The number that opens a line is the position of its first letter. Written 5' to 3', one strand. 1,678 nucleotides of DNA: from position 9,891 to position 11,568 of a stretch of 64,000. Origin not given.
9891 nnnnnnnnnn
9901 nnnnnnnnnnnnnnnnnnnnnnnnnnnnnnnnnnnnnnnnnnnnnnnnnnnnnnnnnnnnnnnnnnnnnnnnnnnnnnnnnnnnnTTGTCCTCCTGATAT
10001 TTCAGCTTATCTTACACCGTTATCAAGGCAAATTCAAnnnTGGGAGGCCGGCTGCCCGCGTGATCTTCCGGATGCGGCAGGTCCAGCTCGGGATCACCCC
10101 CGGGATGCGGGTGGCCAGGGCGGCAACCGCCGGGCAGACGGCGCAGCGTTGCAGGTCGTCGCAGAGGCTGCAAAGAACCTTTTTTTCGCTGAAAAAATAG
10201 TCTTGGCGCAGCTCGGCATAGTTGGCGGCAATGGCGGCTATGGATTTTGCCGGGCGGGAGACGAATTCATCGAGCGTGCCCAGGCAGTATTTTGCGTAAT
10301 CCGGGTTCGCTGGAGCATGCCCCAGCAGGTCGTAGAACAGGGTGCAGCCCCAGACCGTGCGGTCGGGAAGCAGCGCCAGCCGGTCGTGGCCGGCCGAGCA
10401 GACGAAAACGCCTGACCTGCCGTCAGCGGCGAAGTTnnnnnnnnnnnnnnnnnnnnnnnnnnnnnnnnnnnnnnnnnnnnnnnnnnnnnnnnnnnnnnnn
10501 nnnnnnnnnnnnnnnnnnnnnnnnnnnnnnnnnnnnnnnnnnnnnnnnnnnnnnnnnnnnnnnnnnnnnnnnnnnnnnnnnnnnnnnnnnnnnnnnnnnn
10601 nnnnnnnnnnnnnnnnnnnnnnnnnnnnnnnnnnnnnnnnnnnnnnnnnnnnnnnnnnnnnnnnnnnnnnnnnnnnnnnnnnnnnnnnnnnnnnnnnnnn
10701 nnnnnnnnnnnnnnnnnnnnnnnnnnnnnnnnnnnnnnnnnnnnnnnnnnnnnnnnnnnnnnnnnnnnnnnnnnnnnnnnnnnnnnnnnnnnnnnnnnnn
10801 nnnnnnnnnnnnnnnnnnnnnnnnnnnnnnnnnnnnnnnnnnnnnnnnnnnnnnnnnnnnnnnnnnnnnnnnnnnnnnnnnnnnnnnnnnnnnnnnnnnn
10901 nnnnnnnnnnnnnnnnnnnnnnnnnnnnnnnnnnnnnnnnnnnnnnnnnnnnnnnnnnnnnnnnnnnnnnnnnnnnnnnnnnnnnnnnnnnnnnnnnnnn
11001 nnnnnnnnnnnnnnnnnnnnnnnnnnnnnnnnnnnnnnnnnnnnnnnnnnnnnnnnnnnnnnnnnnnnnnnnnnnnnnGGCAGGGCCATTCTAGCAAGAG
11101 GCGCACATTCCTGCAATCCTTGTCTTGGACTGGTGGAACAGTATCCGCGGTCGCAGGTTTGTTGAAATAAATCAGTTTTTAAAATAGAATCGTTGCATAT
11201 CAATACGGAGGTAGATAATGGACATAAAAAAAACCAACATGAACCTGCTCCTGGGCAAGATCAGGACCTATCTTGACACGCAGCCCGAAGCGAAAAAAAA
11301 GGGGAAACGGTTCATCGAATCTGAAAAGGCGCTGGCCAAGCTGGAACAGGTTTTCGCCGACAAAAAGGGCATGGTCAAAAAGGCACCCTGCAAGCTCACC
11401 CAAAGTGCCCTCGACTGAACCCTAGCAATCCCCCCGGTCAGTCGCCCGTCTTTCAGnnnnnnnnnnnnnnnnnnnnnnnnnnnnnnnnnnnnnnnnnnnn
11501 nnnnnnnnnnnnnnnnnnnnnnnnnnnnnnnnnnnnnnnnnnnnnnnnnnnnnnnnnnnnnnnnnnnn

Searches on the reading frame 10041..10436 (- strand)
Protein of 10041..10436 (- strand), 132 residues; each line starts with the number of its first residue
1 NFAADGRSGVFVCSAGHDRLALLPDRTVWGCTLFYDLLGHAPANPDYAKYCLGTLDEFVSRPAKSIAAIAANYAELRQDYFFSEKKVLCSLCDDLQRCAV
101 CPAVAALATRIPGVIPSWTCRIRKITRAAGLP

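Call 74: search_protein_families(library=pfam, proteins=[window:10041-10436:-], max_evalue=10)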
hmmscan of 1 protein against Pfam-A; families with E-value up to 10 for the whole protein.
window:10041-10436:- (132 aa): 1 family
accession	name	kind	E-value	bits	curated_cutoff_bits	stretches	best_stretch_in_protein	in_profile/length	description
PF19917.4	bpX1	-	0.11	12.7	27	1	10-49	32-73/82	MoxR-vWA-beta-propeller ternary system domain bpX1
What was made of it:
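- Tried and rejected: The SPASM HMM on the C-terminal region alone gave no match (call 74).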

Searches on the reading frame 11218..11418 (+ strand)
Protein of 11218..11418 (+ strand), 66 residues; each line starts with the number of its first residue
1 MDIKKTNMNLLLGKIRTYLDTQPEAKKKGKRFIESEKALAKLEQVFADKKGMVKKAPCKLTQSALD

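Call 16: search_protein_families(library=pfam, proteins=[window:11218-11418:+], max_evalue=0.01)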
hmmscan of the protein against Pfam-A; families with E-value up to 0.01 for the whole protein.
window:11218-11418:+ (66 aa): 0 families

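Call 17: search_protein_families(library=ncbifam, proteins=[window:11218-11418:+], max_evalue=0.01)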
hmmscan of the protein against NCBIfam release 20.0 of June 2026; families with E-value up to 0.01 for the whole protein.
window:11218-11418:+ (66 aa): 0 families

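Call 58: find_homologous_proteins(query=window:11218-11415:+, max_evalue=0.01)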
Query window:11218-11415:+ (66 aa): 99 proteins with E <= 0.01 among 100 candidates.
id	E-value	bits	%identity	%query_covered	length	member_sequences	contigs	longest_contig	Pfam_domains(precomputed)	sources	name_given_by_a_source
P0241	9.2e-30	119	89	100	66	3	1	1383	-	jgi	-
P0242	1.2e-29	118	89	100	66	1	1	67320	-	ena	-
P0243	2.7e-29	117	88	98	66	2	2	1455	-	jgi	jgi:hypothetical protein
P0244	1.3e-28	115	88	98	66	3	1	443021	-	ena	-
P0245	3.4e-27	111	93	89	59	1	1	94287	-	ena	-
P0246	5.3e-27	110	85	98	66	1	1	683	-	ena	-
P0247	1.6e-24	102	78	98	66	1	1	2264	-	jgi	-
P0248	2.5e-23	99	77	98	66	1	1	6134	-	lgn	-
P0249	1.8e-22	96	81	89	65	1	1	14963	-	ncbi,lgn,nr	ncbi:MAG: hypothetical protein NTW95_11315 [Candidatus Aminicenantes bacterium]|nr:hypothetical prot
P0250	1.8e-22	96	75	98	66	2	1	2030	-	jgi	-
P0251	2.6e-22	95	74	98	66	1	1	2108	-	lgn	-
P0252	7.4e-22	94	80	89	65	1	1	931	-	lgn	-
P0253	8.4e-22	94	71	98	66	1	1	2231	-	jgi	jgi:hypothetical protein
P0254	1.2e-21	93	72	98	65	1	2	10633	-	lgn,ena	-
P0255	1.2e-21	93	75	92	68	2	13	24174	-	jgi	jgi:hypothetical protein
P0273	6.1e-20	88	71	100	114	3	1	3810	-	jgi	jgi:hypothetical protein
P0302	2.6e-17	80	64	100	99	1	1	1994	-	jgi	jgi:hypothetical protein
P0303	2.7e-17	80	64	88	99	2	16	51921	-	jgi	jgi:hypothetical protein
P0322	7.5e-15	72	64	88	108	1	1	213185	-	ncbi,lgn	-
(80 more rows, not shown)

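Call 69: search_protein_representatives(alignment_id=A3)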
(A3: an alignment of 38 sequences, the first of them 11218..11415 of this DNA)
Query: 38 sequences, 67 profile positions. Proteins with E-value up to 0.001 (for the whole library): 13; up to 1e-10: 8; up to 1e-30: 1. The best 13 are listed.
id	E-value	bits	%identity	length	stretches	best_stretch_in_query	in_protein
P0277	1.4e-33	131.0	-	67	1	1-66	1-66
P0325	4.8e-29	116.5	-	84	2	1-65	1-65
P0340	5.7e-29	116.2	-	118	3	1-66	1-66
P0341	2.1e-23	98.4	-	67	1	1-65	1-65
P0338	1.6e-18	82.7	-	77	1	1-51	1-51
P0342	3.2e-16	75.4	-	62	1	1-55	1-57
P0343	7.3e-16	74.2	-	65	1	1-63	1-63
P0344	4.1e-13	65.4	-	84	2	1-66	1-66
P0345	2.6e-10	56.5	-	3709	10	29-52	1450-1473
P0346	8.6e-10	54.8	-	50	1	1-31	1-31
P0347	1.4e-08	50.9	-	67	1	1-66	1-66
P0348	1.3e-06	44.6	-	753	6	33-56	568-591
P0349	4.6e-06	42.8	-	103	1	33-66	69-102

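Call 81: find_encoding_contigs(protein=P0322, flank=6000, max_places=1)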
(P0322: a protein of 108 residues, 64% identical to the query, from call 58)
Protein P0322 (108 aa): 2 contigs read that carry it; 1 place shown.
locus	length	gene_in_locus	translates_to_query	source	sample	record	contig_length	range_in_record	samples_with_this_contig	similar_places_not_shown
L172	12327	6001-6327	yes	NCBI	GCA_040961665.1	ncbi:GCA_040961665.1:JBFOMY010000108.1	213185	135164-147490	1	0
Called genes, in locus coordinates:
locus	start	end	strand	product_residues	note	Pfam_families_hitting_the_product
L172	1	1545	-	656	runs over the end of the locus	PF12797:Fer4_2 (faint), PF13183:Fer4_8, PF13187:Fer4_9 (weak), PF13237:Fer4_10, PF13534:Fer4_17 (weak), PF02754:CCG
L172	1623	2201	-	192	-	PF10646:Germane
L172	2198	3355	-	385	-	PF01520:Amidase_3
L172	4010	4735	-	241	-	PF03783:CsgG, PF13036:LpoB (weak)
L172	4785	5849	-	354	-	PF04055:Radical_SAM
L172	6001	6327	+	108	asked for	-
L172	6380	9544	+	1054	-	PF07494:Reg_prop (faint), PF07495:Y_Y_Y, PF00069:Pkinase, PF07714:PK_Tyr_Ser-Thr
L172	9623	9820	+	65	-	PF11127:YgaP-like_TM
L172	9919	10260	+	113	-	-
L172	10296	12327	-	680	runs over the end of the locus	PF07676:PD40 (faint), PF00930:DPPIV_N (faint), PF26549:Tricorn_N, PF26550:Tricorn_2nd (weak), PF20434:BD-FAE, PF00326:Peptidase_S9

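Call 82: find_encoding_contigs(protein=P0303, flank=6000, max_places=1)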
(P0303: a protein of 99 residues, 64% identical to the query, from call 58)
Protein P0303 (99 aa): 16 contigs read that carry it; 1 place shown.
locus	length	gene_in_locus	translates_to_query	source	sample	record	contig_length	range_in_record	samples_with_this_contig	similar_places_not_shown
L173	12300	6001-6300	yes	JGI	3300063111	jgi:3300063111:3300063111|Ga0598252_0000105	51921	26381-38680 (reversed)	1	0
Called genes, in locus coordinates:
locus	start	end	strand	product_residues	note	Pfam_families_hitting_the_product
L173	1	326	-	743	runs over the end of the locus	-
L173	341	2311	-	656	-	PF12797:Fer4_2 (faint), PF13183:Fer4_8, PF13187:Fer4_9 (weak), PF13237:Fer4_10, PF13484:Fer4_16 (weak), PF13534:Fer4_17 (weak), PF02754:CCG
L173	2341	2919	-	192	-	PF10646:Germane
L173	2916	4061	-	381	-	PF01520:Amidase_3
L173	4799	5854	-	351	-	PF04055:Radical_SAM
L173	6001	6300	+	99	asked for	-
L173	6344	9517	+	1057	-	PF07494:Reg_prop (faint), PF07495:Y_Y_Y, PF00069:Pkinase, PF07714:PK_Tyr_Ser-Thr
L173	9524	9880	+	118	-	PF08448:PAS_4 (weak)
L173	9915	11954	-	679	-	PF26550:Tricorn_2nd (weak), PF07676:PD40 (faint), PF00930:DPPIV_N (faint), PF26549:Tricorn_N (weak), PF26550:Tricorn_2nd (weak), PF20434:BD-FAE, PF00326:Peptidase_S9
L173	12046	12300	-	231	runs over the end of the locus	-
